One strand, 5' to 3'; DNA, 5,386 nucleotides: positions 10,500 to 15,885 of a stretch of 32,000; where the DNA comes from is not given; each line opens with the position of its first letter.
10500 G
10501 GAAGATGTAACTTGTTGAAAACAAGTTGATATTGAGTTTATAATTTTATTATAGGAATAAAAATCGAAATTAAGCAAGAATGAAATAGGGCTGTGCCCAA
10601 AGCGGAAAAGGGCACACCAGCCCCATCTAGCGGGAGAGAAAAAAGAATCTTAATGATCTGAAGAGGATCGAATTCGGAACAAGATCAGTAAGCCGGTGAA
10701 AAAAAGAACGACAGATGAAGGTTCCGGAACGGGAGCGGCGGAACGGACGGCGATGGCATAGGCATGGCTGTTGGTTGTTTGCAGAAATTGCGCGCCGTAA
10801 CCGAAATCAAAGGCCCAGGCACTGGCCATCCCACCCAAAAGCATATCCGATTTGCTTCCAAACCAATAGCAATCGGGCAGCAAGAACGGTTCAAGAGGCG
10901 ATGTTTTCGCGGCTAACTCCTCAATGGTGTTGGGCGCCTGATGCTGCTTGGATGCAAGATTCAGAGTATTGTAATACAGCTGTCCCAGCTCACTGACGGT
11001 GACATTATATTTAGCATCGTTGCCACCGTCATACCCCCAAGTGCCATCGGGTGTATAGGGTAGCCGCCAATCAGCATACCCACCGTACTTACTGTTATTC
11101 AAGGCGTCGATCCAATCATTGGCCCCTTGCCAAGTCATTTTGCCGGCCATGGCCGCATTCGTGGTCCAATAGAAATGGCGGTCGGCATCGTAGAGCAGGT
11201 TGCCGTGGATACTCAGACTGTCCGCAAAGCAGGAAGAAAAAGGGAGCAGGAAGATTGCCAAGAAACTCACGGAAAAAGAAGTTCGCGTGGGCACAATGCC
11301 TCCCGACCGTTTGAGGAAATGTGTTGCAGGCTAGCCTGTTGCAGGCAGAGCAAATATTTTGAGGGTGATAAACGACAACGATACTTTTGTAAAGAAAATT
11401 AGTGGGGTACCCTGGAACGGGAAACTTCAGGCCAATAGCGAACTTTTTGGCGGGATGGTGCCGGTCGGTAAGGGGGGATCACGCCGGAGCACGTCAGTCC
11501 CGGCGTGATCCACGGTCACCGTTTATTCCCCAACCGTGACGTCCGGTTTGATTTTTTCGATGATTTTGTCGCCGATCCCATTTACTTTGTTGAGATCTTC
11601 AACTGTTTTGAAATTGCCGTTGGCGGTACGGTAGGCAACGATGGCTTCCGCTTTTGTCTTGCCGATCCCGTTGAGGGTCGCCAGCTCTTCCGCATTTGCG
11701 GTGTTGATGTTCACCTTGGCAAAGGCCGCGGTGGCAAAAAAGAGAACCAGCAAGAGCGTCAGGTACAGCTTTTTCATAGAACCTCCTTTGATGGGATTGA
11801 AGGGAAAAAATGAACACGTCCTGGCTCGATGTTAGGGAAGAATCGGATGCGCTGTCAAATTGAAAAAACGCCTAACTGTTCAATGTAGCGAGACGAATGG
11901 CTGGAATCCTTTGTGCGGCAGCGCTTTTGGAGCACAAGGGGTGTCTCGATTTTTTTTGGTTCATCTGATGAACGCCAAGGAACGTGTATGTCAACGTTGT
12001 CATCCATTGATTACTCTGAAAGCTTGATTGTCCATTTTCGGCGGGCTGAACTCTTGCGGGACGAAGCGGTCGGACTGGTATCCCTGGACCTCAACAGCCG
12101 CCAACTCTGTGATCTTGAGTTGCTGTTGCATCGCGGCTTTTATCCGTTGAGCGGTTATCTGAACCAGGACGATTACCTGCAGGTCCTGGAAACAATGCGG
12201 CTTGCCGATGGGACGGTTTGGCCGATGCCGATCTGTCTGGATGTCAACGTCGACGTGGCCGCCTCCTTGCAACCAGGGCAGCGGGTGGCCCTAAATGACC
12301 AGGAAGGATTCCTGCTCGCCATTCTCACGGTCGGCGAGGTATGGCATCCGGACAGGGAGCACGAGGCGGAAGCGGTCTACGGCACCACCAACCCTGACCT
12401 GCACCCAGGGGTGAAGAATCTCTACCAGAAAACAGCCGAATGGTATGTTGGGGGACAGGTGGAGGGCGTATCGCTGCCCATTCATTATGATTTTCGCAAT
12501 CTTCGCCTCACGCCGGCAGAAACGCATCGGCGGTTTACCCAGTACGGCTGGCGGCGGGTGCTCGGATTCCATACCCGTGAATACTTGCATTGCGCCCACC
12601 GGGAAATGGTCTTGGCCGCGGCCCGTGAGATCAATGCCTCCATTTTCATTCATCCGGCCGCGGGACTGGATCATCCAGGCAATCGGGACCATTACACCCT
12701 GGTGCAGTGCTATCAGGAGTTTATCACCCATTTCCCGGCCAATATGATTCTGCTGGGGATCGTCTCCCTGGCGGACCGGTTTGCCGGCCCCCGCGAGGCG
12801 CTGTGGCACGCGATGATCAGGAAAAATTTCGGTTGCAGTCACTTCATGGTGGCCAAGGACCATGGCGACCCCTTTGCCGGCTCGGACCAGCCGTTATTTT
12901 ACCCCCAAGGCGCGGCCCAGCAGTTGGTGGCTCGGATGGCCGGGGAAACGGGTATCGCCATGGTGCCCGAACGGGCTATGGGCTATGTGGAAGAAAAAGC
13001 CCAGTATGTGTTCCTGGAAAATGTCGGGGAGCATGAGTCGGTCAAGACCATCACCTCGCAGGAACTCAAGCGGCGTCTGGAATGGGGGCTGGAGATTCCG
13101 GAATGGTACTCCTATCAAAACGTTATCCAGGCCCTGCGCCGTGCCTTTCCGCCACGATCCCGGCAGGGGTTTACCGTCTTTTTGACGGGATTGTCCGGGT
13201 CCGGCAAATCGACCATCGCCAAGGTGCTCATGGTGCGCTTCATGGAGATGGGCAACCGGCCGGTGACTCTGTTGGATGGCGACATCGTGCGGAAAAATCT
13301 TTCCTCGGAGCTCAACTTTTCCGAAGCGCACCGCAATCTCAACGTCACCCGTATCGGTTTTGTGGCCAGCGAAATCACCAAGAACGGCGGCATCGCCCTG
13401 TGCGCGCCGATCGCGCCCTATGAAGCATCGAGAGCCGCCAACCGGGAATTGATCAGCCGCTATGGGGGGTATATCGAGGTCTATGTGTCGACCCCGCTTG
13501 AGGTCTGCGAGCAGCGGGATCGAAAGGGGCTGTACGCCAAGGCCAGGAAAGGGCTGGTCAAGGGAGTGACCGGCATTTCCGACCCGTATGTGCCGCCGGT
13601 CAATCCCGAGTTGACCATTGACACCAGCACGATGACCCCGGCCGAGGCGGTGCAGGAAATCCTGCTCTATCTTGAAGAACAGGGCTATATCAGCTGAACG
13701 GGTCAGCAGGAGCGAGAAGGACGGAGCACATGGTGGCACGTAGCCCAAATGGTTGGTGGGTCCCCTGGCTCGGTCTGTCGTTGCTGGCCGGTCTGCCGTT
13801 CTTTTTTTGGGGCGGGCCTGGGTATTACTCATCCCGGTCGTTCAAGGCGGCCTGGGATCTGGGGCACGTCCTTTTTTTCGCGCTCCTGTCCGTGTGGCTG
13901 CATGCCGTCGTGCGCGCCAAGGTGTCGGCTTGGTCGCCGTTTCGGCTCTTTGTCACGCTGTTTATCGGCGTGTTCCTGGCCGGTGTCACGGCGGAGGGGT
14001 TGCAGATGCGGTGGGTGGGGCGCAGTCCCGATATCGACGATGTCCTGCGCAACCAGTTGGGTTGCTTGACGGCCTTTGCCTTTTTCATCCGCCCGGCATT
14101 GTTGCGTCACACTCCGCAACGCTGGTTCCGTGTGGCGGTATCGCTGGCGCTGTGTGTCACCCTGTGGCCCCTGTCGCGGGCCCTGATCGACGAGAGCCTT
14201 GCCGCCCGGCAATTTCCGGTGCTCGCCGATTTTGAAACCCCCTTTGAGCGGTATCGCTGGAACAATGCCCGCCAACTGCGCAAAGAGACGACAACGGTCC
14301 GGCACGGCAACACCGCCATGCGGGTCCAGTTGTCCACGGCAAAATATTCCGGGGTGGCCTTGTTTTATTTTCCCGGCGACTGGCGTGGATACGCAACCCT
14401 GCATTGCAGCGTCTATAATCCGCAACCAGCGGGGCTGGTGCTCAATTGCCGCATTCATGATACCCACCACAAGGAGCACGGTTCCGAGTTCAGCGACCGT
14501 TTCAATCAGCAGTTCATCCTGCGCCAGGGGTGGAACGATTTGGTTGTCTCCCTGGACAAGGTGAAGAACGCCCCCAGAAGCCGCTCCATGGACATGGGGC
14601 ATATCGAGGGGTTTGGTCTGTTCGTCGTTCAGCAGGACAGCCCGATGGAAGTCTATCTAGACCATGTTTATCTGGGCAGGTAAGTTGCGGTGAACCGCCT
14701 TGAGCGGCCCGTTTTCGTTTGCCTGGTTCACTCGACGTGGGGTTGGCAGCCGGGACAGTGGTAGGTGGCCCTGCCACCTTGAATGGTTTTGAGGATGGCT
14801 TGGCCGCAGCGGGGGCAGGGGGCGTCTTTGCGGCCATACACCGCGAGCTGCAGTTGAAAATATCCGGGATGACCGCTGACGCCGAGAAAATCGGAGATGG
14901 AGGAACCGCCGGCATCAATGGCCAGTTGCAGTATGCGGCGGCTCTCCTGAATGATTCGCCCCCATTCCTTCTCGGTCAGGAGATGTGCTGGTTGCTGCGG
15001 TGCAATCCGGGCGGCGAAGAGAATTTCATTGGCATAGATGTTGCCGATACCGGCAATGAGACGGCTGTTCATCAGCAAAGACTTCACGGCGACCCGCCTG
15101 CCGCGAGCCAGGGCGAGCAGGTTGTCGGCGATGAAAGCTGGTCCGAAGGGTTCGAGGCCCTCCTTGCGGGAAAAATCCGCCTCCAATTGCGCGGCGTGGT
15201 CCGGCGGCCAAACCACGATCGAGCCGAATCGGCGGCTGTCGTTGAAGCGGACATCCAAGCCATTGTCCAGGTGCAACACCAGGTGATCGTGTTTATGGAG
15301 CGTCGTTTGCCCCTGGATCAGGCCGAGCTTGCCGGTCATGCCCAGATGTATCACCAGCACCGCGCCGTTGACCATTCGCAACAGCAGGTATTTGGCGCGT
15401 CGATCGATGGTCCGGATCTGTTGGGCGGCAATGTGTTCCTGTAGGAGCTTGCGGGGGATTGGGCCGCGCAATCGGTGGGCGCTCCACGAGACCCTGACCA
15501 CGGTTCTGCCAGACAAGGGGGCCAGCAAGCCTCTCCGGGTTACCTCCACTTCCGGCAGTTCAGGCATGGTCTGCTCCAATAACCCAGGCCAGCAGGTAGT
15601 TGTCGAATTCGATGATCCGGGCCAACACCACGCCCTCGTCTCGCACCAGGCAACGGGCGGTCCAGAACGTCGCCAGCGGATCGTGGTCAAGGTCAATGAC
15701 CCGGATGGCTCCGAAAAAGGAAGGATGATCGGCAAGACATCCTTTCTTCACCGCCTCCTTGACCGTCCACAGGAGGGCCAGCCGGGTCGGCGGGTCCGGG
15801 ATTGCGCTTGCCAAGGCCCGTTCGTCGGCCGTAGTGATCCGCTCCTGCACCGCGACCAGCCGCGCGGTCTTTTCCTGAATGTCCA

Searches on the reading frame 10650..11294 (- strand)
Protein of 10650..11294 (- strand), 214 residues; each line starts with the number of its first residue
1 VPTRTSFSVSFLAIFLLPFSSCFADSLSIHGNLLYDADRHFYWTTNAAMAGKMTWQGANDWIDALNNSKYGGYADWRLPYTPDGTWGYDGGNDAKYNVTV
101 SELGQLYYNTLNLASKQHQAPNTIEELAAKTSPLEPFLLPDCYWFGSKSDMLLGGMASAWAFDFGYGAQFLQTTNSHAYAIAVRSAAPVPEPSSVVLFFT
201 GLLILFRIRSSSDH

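Call 4: search_protein_families(library=pfam, proteins=[window:10650-11294:-], max_evalue=0.1)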
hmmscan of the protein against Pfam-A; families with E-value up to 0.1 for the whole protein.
window:10650-11294:- (214 aa): 2 families
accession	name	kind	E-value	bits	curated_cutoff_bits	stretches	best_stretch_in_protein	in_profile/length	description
PF07603.17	Lcl_C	-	1.1e-11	45.5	34.9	1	34-79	3-48/117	Lcl C-terminal domain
PF07589.16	PEP-CTERM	-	0.0042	17.6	20.7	1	188-209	1-23/24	PEP-CTERM motif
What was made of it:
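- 10650..11294 (-): Upstream neighbour: Lcl_C domain protein with a PEP-CTERM sorting signal. It marks the exosortase context. PF07603 1.1e-11 (call 4).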

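Call 5: search_protein_families(library=ncbifam, proteins=[window:10650-11294:-], max_evalue=0.1)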
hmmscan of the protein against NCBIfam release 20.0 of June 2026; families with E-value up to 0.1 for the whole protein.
window:10650-11294:- (214 aa): 7 families
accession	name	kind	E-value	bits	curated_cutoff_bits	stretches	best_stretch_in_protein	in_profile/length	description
NF038129.1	PEP_NF038129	equivalog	5.6e-06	26.3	65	1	147-208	128-190/194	NF038129 family PEP-CTERM protein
TIGR02595.1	PEP_CTERM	domain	0.0016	19.1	16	1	189-209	1-22/24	PEP-CTERM sorting domain-containing protein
NF038120.1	PEP_CTERM_QFxxD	subfamily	0.0033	17.3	80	1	173-210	177-214/215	NF038120 family PEP-CTERM protein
NF038124.1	PEP_CTERM_TLD_A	exception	0.014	15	100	1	173-205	195-227/235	PEP_CTERM-anchored TLD domain-containing protein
NF038125.1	PEP_CTERM_THxN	subfamily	0.015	14.9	85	1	173-209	207-243/246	THxN family PEP-CTERM protein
NF041538.1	PEP_EDSA_1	subfamily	0.037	13.7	100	1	183-206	280-301/307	EDSAP-1 family PEP-CTERM protein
NF038126.1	PEP_CTERM_FxDxF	subfamily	0.081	13.1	50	0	173-204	127-157/165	FxDxF family PEP-CTERM protein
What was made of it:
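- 10650..11294 (-): TIGR02595 PEP_CTERM, 19.1 bits against a cutoff of 16 (call 5).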

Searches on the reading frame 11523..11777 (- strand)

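Call 4: search_protein_families(library=pfam, proteins=[window:11523-11777:-], max_evalue=0.1)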
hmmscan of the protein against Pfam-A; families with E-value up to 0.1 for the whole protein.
window:11523-11777:- (84 aa): 10 families
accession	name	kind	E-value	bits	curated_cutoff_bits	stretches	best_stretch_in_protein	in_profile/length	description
PF12836.13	HHH_3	-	2.7e-24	85.5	27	1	20-81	4-65/65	Helix-hairpin-helix motif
PF00633.29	HHH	-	2.8e-13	49.4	24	2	23-49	4-30/30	Helix-hairpin-helix motif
PF14520.12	HHH_5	-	4.6e-07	30.7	27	1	26-47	31-52/57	Helix-hairpin-helix domain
PF03934.19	T2SSK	-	5.9e-07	30.2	24.2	1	22-70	1-49/63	Type II secretion system (T2SS), protein K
PF12826.13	HHH_2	-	1.1e-06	29.2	27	1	23-55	28-60/64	Helix-hairpin-helix motif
PF14716.13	HHH_8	-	5e-05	24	30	1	56-77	44-65/73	Helix-hairpin-helix domain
PF14579.12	HHH_6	-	6.6e-05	23.5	25.6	1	32-65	27-60/90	Helix-hairpin-helix motif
PF21687.3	T2SSK_1st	-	0.00016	22.8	26.2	1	46-82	68-104/107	Type II secretion system (T2SS), protein K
PF00570.28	HRDC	-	0.0041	17.5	23.8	0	26-45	40-59/68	HRDC domain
PF06514.17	PsbU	-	0.053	14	24.5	1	16-72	9-61/93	Photosystem II 12 kDa extrinsic protein (PsbU)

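Call 5: search_protein_families(library=ncbifam, proteins=[window:11523-11777:-], max_evalue=0.1)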
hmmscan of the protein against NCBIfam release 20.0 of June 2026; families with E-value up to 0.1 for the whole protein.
window:11523-11777:- (84 aa): 16 families
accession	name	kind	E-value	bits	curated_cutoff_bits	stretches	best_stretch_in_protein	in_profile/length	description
TIGR00426.1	TIGR00426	subfamily_domain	9.3e-27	92.9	53.1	1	20-82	6-69/69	competence protein ComEA helix-hairpin-helix repeat region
TIGR01259.1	comE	subfamily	2.2e-25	89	152.35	1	19-82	57-120/120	comEA protein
NF037980.1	T2SS_GspK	equivalog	1.6e-07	31.1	130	2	47-82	171-206/307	type II secretion system minor pseudopilin GspK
NF045978.1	ComEA_MAG0490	equivalog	4.4e-05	23.3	98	1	20-77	101-157/162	MAG0490 family ComEA-like DNA-binding protein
NF001688.0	PRK00448.1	equivalog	0.00014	19.5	873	1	32-77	1383-1427/1445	PolC-type DNA polymerase III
TIGR01405.1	polC_Gram_pos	equivalog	0.00046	18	1043.45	1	32-77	1150-1194/1211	DNA polymerase III subunit alpha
TIGR00084.2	ruvA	equivalog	0.0016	18.1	85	0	23-47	103-127/202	Holliday junction branch migration protein RuvA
NF005932.1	PRK07956.1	equivalog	0.0035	15.9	369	1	23-66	531-574/664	NAD-dependent DNA ligase LigA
NF009401.0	PRK12766.1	equivalog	0.004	16.9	239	1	26-81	6-64/238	50S ribosomal protein L32e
NF010009.0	PRK13482.1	equivalog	0.0056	15.9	201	0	23-47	317-341/357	DNA integrity scanning diadenylate cyclase DisA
TIGR03916.1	rSAM_link_UDG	hypoth_equivalog_domain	0.013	14.6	343.5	1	21-64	321-362/415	putative DNA modification/repair radical SAM protein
NF001824.0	PRK00558.1-5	equivalog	0.032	12.6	451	0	24-49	618-643/652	excinuclease ABC subunit UvrC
NF010337.0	PRK13766.1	equivalog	0.036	12.2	610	0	23-48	748-773/781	Hef nuclease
NF002708.1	PRK02515.1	equivalog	0.039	13.8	85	1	16-77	53-110/137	photosystem II complex extrinsic protein PsbU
NF049866.1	outer_TDE1717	subfamily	0.055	13.4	135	1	1-56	1-56/210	TDE1717 family outer membrane beta-barrel protein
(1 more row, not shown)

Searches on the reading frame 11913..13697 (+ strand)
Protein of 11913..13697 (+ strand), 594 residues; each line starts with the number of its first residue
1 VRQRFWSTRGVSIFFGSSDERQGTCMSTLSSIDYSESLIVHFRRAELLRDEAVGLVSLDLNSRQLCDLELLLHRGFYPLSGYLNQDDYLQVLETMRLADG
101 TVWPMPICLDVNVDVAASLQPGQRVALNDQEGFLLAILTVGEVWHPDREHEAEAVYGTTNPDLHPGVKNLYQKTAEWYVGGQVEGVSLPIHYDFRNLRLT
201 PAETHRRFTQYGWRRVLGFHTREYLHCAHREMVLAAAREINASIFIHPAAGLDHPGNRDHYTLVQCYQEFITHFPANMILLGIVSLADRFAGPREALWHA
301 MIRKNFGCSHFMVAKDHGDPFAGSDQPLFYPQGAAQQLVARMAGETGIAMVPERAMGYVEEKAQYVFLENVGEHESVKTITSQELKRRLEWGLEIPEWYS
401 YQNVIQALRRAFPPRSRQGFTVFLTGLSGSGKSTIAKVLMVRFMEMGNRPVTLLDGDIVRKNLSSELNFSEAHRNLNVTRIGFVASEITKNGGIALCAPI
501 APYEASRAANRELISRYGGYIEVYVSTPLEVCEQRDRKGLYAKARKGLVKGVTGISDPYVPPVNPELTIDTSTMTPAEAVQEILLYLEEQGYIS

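Call 9: search_protein_families(library=pfam, proteins=[window:11913-13697:+], max_evalue=0.001)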
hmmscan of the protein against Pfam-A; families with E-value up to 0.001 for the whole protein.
window:11913-13697:+ (594 aa): 6 families
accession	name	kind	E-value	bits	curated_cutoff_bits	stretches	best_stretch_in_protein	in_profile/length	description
PF01747.23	ATP-sulfurylase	-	9e-61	205.4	24.3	1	196-410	2-211/212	ATP-sulfurylase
PF01583.26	APS_kinase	-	3.7e-55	186.6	21.1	1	418-570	1-152/152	Adenylylsulphate kinase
PF14306.12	PUA_2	-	9.5e-46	155.7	27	1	39-186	12-157/159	PUA-like domain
PF13671.12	AAA_33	-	1.6e-05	25.6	27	1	422-538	2-117/143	AAA domain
PF13238.12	AAA_18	-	0.00013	22.8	29.4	1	422-490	1-62/128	AAA domain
PF20720.3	nSTAND3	-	0.00021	21.5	27.2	1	421-455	19-53/155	Novel STAND NTPase 3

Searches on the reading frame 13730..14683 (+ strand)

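Call 9: search_protein_families(library=pfam, proteins=[window:13730-14683:+], max_evalue=0.001)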
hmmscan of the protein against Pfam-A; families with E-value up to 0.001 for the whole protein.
window:13730-14683:+ (317 aa): 1 family
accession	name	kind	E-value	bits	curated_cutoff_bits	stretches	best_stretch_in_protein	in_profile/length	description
PF04892.17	VanZ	-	4e-07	31.1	30.1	1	40-120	55-123/126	VanZ like family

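Call 53: search_protein_families(library=ncbifam, proteins=[window:13730-14683:+], max_evalue=0.00001)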
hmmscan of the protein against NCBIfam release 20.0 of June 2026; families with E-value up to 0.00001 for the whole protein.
window:13730-14683:+ (317 aa): 0 families

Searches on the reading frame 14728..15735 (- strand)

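Call 9: search_protein_families(library=pfam, proteins=[window:14728-15735:-], max_evalue=0.001)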
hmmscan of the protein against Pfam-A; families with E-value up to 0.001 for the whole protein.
window:14728-15735:- (335 aa): 3 families
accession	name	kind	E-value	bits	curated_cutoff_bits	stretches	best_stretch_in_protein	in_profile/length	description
PF01149.29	Fapy_DNA_glyco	-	1.2e-32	113.5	25.5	1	57-173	1-117/117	Formamidopyrimidine-DNA glycosylase N-terminal domain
PF06831.19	H2TH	-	2.4e-22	79.2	34.7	1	193-282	2-91/93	Formamidopyrimidine-DNA glycosylase H2TH domain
PF06827.20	zf-FPG_IleRS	-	4e-05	23.8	21.3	1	306-332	3-29/30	Zinc finger found in FPG and IleRS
